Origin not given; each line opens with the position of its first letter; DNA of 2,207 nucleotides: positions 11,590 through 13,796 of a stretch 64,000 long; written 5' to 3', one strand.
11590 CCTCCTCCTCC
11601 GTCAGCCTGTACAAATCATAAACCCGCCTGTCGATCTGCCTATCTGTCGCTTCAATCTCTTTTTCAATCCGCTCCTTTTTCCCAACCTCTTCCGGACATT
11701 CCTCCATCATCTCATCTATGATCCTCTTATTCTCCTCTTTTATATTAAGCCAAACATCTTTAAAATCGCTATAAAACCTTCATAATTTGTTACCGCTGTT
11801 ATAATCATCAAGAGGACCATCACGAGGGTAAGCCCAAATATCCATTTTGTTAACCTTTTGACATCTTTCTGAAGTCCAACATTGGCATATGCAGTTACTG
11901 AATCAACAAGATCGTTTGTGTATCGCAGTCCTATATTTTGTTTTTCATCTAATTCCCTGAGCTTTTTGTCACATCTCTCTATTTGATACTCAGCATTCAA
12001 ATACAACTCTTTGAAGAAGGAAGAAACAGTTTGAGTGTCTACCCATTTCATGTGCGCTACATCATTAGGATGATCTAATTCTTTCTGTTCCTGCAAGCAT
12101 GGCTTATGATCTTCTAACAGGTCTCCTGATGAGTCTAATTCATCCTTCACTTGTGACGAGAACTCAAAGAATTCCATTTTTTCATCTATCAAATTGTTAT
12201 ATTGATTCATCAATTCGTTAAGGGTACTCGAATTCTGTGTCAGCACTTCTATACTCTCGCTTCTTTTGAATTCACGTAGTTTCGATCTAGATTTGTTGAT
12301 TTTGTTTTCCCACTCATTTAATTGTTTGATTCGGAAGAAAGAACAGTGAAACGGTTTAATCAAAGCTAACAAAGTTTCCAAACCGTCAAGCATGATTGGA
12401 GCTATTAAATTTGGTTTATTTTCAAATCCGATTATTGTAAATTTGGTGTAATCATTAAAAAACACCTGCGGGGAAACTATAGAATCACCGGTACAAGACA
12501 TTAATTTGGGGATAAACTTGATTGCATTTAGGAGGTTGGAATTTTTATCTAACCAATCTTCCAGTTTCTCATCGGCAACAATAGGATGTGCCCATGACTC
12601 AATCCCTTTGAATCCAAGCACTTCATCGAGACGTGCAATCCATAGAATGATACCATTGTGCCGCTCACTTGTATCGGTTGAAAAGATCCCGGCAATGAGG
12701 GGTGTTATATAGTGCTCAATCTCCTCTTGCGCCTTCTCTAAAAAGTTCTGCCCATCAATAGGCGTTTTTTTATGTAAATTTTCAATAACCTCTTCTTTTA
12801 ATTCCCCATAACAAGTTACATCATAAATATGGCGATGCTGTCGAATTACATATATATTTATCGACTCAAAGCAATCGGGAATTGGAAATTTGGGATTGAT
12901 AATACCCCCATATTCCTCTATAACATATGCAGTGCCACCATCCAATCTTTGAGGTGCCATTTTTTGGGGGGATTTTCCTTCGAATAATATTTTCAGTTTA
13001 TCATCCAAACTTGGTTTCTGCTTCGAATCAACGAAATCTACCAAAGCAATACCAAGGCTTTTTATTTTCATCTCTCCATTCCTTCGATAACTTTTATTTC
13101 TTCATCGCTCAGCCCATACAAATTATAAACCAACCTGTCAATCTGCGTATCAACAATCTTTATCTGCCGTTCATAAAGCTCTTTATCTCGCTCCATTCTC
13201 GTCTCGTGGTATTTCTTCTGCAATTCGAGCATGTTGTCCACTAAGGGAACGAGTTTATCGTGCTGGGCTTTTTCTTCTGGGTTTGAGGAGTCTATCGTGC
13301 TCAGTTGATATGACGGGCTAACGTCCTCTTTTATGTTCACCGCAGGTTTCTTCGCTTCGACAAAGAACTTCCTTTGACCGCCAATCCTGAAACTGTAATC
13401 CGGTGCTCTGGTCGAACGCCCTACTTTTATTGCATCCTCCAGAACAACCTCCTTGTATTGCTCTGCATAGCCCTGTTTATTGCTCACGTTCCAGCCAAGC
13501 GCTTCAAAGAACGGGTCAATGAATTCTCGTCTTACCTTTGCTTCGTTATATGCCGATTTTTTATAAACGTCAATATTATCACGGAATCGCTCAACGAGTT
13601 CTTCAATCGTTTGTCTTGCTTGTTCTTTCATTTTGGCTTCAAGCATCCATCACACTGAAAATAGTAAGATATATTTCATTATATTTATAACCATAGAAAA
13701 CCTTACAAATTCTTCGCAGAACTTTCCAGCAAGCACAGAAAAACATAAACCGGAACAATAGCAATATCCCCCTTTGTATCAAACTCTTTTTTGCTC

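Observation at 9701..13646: Array of three unrelated membrane-protein genes, each led by a duplicated C-terminal-tail fragment of a type IIG restriction/N6-methyltransferase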

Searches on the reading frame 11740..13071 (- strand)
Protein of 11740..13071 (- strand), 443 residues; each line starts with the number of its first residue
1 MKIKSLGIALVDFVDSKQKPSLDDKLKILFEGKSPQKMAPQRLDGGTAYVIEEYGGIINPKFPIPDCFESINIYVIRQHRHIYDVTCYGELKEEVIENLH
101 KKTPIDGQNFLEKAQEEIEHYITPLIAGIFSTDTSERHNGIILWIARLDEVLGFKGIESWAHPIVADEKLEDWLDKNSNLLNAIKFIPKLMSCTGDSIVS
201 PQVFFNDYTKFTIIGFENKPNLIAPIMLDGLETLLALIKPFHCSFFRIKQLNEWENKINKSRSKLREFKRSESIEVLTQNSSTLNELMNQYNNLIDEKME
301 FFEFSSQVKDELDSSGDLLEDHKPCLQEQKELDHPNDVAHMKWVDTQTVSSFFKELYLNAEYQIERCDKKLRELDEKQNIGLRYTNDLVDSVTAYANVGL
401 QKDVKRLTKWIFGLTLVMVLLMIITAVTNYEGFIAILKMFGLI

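Call 4: search_protein_families(library=pfam, proteins=[window:11740-13071:-], max_evalue=0.1)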
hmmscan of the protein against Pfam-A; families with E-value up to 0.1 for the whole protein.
window:11740-13071:- (443 aa): 2 families
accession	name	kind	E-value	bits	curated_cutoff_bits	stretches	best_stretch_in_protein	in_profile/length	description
PF00262.25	Calreticulin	-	0.0062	15.9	25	1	277-350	152-222/369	Calreticulin family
PF05276.19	SH3BP5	-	0.041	14.1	25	1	249-309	12-71/231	SH3 domain-binding protein 5 (SH3BP5)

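Call 36: search_protein_families(library=padloc, max_evalue=0.01, proteins=[window:11740-13071:-])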
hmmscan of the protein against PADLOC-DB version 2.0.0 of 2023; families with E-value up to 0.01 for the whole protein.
window:11740-13071:- (443 aa): 0 families

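Call 59: find_homologous_proteins(query=window:11740-13071:-, max_evalue=0.001)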
Query window:11740-13071:- (443 aa): 25 proteins with E <= 0.001 among 6053 candidates.
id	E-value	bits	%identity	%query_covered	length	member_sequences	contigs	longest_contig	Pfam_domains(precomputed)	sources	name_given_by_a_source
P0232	7.1e-284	959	96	100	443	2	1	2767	-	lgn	-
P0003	4.9e-279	943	94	100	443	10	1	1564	-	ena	-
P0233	3.5e-270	914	92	100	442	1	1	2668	-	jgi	jgi:hypothetical protein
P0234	5.8e-270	913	92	100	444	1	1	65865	-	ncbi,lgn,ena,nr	ncbi:hypothetical protein C4E24_02805 [ANME-1 cluster archaeon AG-394-G21]|nr:hypothetical protein [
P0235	2.9e-269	911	93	100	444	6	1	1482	-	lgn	-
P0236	1.5e-263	892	91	100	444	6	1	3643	-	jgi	jgi:hypothetical protein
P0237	9.4e-261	883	89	100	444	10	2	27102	-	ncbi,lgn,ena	-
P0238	9.4e-260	880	89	100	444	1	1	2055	-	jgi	-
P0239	1.7e-259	879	89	100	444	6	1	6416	-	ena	-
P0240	6.8e-256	867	88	100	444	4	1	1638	-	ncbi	-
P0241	1.6e-254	862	89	100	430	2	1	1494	-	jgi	-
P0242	1.4e-251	853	88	100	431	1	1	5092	-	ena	-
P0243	4.4e-247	838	87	100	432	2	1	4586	-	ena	-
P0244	1.3e-239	813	82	100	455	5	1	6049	-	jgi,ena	jgi:hypothetical protein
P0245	1.7e-237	806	83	100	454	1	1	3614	-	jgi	-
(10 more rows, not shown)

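Call 74: predict_structure(alignment_id=A2)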
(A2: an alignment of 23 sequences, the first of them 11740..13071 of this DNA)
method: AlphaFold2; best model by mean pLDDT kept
length: 443 residues; sequences in the alignment: 23
mean_pLDDT: 57.3   pTM: 0.43
mean pLDDT of the five models: 57.3, 54.1, 51.9, 50.4, 50.4
residues with pLDDT >= 90: 10; 70-90: 138; 50-70: 124; < 50: 171
segments of 3 or more residues with pLDDT < 50: 1-20, 41-51, 77-85, 107-109, 121-225, 227-229, 328-345
pLDDT, mean of each block of 10 residues (from residue 1): 32 35 64 61 36 59 62 52 50 65 55 52 37 23 29 30 30 38 24 25 32 41 49 64 71 88 83 72 82 87 85 79 61 34 47 70 82 89 81 76 79 81 68 62 58
secondary structure, 60 per line:
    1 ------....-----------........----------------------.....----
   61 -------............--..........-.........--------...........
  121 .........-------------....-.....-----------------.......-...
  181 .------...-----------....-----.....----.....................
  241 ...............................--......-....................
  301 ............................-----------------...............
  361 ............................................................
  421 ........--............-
elements in order: E7-10 H22-29 E52-56 E68-79 E82-91 H93-101 H110-129 E143-146 H148-152 H170-176 H178-181 E202-205 E211-215 H220-271 H274-279 H281-328 H346-428 H431-442

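Call 95: search_protein_families(library=ncbifam, proteins=[window:11740-13071:-], max_evalue=0.01)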
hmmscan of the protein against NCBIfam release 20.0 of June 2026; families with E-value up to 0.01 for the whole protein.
window:11740-13071:- (443 aa): 1 family
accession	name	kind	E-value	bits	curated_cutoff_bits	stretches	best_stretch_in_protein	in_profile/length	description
TIGR03007.1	pepcterm_ChnLen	equivalog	0.0091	14.3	278.85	0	249-299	168-218/498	XrtA system polysaccharide chain length determinant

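Call 96: search_protein_families(library=phrogs, proteins=[window:11740-13071:-], max_evalue=0.01)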
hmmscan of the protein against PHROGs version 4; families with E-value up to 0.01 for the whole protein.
window:11740-13071:- (443 aa): 0 families

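Call 97: search_solved_structures(query=A2, max_evalue=1)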
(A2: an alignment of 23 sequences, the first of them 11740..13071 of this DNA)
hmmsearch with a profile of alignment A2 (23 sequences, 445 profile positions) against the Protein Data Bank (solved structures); distinct sequences matched with E-value up to 1: 1.
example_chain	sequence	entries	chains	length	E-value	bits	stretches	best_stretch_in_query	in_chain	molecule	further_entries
2lhh_A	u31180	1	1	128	0.84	11.5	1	283-346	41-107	Calmodulin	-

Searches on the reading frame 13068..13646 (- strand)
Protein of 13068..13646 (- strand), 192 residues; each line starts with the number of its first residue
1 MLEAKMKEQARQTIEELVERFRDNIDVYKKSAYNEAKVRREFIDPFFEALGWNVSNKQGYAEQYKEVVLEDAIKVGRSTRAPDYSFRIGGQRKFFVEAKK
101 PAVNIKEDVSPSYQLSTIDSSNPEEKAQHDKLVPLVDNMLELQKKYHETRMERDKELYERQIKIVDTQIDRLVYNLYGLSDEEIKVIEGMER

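Call 4: search_protein_families(library=pfam, proteins=[window:13068-13646:-], max_evalue=0.1)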
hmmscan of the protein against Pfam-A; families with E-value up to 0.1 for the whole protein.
window:13068-13646:- (192 aa): 2 families
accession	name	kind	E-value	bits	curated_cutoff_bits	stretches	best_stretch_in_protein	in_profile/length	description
PF04313.20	HSDR_N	-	2.2e-09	37.9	25.1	2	33-66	2-35/198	Type I restriction enzyme R protein N terminus (HSDR_N)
PF25481.1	Nucleoprot-TPR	-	0.073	13.6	27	0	144-168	6-30/80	Nucleoprotein TPR-like domain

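Call 8: list_cluster_members(proteins=[window:13068-13646:-, window:11740-13071:-, window:11567-11710:-, window:10674-11570:-, window:10565-10723:-, window:9701-10528:-, window:13703-15205:-, window:7507-9156:-, window:6389-7321:-, window:3426-4532:-])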
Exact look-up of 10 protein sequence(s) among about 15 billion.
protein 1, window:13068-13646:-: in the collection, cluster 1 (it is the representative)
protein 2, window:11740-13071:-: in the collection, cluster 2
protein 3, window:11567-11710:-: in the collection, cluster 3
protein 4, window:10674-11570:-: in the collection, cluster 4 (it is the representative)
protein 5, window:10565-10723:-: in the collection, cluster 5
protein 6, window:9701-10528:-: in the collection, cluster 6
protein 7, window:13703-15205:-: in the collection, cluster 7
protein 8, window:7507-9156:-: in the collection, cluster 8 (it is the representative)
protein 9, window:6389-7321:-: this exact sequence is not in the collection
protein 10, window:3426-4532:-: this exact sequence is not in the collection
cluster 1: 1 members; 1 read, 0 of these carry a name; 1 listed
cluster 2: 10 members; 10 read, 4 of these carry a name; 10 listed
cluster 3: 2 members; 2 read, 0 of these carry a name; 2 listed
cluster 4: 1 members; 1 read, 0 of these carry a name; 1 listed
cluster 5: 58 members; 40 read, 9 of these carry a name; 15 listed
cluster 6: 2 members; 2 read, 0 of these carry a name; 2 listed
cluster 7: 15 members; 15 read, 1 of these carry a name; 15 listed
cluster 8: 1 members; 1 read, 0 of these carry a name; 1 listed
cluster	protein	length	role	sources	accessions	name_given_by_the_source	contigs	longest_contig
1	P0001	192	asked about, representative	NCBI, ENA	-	-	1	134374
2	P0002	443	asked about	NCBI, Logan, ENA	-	-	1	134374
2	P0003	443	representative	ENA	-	-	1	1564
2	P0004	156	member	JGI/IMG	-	hypothetical protein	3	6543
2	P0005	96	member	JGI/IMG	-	hypothetical protein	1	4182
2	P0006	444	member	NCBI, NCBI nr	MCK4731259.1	MAG: hypothetical protein KAT65_02270 [Methanophagales archaeon] | hypothetical protein [Methanophagales archaeon]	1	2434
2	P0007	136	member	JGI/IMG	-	hypothetical protein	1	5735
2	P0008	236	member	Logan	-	-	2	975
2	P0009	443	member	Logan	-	-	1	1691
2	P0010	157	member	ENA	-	-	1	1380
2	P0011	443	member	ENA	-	-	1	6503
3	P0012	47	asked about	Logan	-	-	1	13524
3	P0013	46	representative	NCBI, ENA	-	-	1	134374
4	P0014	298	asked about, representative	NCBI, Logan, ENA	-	-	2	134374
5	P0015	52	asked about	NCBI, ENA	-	-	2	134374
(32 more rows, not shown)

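Call 9: find_homologous_proteins(query=window:13068-13646:-, max_evalue=0.001)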
Query window:13068-13646:- (192 aa): 1785 proteins with E <= 0.001 among 1883 candidates; the best 120 are listed.
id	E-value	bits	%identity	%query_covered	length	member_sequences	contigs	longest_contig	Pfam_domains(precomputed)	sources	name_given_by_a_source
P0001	1.8e-118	411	100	100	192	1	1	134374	PF04313.21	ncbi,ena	-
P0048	1.8e-115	401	100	97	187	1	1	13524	PF04313.21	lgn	-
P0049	4.8e-96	338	85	98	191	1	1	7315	PF04313.21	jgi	jgi:hypothetical protein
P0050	1.0e-70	255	71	90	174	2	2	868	-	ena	-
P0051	7.4e-58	213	42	94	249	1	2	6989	PF04313.21,PF12950.14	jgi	jgi:hypothetical protein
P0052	1.4e-57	213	92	57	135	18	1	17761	PF04313.21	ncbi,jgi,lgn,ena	ncbi:Type IIS restriction enzyme Eco57I [subsurface metagenome]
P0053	8.9e-57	210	89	57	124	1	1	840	PF04313.21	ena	-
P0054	2.2e-56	209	89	57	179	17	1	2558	PF04313.21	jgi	jgi:hypothetical protein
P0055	2.3e-56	209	88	57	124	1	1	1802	PF04313.21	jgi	-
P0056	2.4e-56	209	43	90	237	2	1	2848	PF04313.21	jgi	jgi:hypothetical protein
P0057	3.6e-56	208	90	57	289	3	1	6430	PF04313.21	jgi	-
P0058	4.8e-56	208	88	57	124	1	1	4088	PF04313.21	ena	-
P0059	5.2e-56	207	63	55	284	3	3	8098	PF04313.21,PF12950.14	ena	-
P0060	1.2e-55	206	86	59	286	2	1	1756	PF04313.21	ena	-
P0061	1.9e-55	206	56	92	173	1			PF04313.21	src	-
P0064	2.8e-55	205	54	91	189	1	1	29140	PF04313.21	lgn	-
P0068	7.6e-55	204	48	91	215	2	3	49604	PF04313.21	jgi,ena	jgi:predicted type IV restriction endonuclease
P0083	4.2e-52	195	53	92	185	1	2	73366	PF04313.21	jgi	jgi:predicted type IV restriction endonuclease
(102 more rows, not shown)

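Call 13: find_encoding_contigs(protein=P0049, flank=8000, max_places=4)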
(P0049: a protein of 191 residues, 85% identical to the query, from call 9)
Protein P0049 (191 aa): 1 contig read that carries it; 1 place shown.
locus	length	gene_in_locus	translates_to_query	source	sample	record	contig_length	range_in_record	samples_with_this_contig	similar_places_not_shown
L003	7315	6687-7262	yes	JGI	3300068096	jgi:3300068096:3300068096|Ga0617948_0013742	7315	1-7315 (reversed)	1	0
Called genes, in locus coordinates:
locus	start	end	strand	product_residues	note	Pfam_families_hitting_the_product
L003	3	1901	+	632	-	?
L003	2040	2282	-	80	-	-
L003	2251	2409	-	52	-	-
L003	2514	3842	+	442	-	PF00574:CLP_protease (weak), PF25145:NfeD1b_N, PF24961:NfeD_membrane, PF01957:NfeD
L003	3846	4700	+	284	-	PF01261:AP_endonuc_2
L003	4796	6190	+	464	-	PF01637:ATPase_2, PF13173:AAA_14, PF13401:AAA_22 (faint), PF03008:DUF234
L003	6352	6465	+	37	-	-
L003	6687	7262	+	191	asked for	PF04313:HSDR_N (faint)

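Call 14: find_encoding_contigs(protein=P0064, flank=6000, max_places=3)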
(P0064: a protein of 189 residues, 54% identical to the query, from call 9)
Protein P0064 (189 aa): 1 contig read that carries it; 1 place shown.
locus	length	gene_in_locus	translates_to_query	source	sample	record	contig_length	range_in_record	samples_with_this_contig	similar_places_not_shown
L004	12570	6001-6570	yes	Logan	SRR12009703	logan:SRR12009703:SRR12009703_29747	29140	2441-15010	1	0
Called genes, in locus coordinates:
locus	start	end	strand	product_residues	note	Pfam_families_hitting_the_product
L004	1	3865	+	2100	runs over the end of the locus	?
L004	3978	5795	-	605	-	PF01011:PQQ (faint), PF13360:PQQ_2, PF13570:Beta-prop_ACSF4, PF25293:Beta-prop_EMC1_N (weak)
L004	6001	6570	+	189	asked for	PF04313:HSDR_N (faint)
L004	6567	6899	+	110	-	PF21814:DUF6883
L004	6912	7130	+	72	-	PF16277:DUF4926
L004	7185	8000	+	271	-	PF17930:LpxI_N, PF06230:LpxI_C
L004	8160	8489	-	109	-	PF06127:Mpo1-like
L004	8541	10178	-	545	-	PF02463:SMC_N (faint), PF03193:RsgA_GTPase (faint), PF00005:ABC_tran, PF13304:AAA_21 (faint), PF13555:AAA_29 (faint), PF00005:ABC_tran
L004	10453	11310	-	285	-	PF01073:3Beta_HSD, PF01370:Epimerase, PF05368:NmrA, PF13460:NAD_binding_10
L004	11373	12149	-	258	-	PF00106:adh_short, PF08659:KR, PF13561:adh_short_C2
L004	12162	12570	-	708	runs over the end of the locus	PF04879:Molybdop_Fe4S4, PF00384:Molybdopterin, PF01568:Molydop_binding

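Call 15: find_encoding_contigs(protein=P0083, flank=6000, max_places=3)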
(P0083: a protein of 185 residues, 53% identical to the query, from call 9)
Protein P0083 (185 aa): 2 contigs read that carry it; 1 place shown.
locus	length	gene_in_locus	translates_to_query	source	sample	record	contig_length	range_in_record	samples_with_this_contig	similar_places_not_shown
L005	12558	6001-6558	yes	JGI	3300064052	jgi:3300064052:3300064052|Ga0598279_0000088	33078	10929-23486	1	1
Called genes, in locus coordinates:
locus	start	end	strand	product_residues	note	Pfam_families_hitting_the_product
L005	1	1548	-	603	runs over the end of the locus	PF17092:PCB_OB (faint), PF00575:S1 (weak), PF13509:S1_2 (faint), PF21710:Spt6_S1 (faint), PF23459:S1_RRP5 (faint), PF00575:S1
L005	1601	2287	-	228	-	PF02224:Cytidylate_kin, PF13189:Cytidylate_kin2 (weak)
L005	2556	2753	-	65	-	-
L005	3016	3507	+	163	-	PF01243:PNPOx_N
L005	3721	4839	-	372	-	-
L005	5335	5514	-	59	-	-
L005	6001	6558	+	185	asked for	PF04313:HSDR_N (faint)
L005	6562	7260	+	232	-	PF12686:DUF3800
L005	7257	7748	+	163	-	-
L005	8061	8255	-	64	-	-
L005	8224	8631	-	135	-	PF09413:DUF2007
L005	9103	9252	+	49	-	-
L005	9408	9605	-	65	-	-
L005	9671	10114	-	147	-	-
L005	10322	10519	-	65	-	PF15919:HicB_lk_antitox, PF21748:UPF0150 (weak)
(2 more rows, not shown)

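Call 16: find_encoding_contigs(protein=P0068, flank=6000, max_places=3)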
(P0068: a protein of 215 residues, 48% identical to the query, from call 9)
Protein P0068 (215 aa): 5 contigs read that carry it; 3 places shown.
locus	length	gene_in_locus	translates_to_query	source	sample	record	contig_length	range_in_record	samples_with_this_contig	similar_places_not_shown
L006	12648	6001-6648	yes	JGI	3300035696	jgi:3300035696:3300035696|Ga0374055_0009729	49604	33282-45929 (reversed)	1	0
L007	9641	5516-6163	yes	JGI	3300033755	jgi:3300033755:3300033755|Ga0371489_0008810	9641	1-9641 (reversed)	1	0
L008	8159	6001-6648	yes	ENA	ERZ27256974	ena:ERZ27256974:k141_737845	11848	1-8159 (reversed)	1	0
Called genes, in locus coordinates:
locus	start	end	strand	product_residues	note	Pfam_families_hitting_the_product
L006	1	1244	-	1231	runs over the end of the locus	PF02494:HYR (weak), PF07679:I-set (weak), PF13927:Ig_3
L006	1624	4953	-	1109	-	PF00069:Pkinase, PF01636:APH (faint), PF07714:PK_Tyr_Ser-Thr, PF03109:ABC1 (weak), PF14531:Kinase-like (weak)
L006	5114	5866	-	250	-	PF07638:Sigma70_ECF (weak), PF04542:Sigma70_r2 (weak)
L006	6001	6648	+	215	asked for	PF04313:HSDR_N (weak)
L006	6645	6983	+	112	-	PF21814:DUF6883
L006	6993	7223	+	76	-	PF16277:DUF4926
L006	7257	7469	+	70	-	PF10049:DUF2283 (weak)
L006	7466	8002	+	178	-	-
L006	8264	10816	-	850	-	PF00270:DEAD, PF13604:AAA_30 (faint), PF00271:Helicase_C (weak)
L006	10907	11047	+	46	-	-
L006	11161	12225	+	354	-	PF00348:polyprenyl_synt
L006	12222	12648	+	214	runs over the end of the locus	PF07638:Sigma70_ECF, PF04542:Sigma70_r2, PF08281:Sigma70_r4_2, PF04545:Sigma70_r4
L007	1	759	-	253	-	?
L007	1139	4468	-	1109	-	PF00069:Pkinase, PF01636:APH (faint), PF07714:PK_Tyr_Ser-Thr, PF03109:ABC1 (weak), PF14531:Kinase-like (weak)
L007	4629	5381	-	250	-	PF07638:Sigma70_ECF (weak), PF04542:Sigma70_r2 (weak)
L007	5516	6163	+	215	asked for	PF04313:HSDR_N (weak)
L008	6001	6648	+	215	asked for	PF04313:HSDR_N (weak)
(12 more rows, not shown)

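Call 36: search_protein_families(library=padloc, max_evalue=0.01, proteins=[window:13068-13646:-])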
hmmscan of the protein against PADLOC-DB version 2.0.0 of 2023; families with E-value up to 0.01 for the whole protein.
window:13068-13646:- (192 aa): 5 families
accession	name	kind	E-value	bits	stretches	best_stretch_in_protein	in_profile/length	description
PDLC03604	REase_MTase_IIG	-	2e-43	146.6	2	10-115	6-113/1011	Type IIG restriction enzyme-methyltransferase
PDLC03612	REase_MTase_IIG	-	1.6e-06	24.6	1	122-189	1189-1245/1247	Type IIG restriction enzyme-methyltransferase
PDLC04706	PDC-M54B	-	0.00028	17.7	1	3-62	3-70/475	-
PDLC03609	REase_MTase_IIG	-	0.00048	16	1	159-188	1033-1062/1066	Type IIG restriction enzyme-methyltransferase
PDLC04705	PDC-M54B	-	0.0073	13.3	1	22-105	40-124/480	-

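Call 95: search_protein_families(library=ncbifam, proteins=[window:13068-13646:-], max_evalue=0.01)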
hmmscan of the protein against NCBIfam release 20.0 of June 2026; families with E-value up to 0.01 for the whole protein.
window:13068-13646:- (192 aa): 0 families
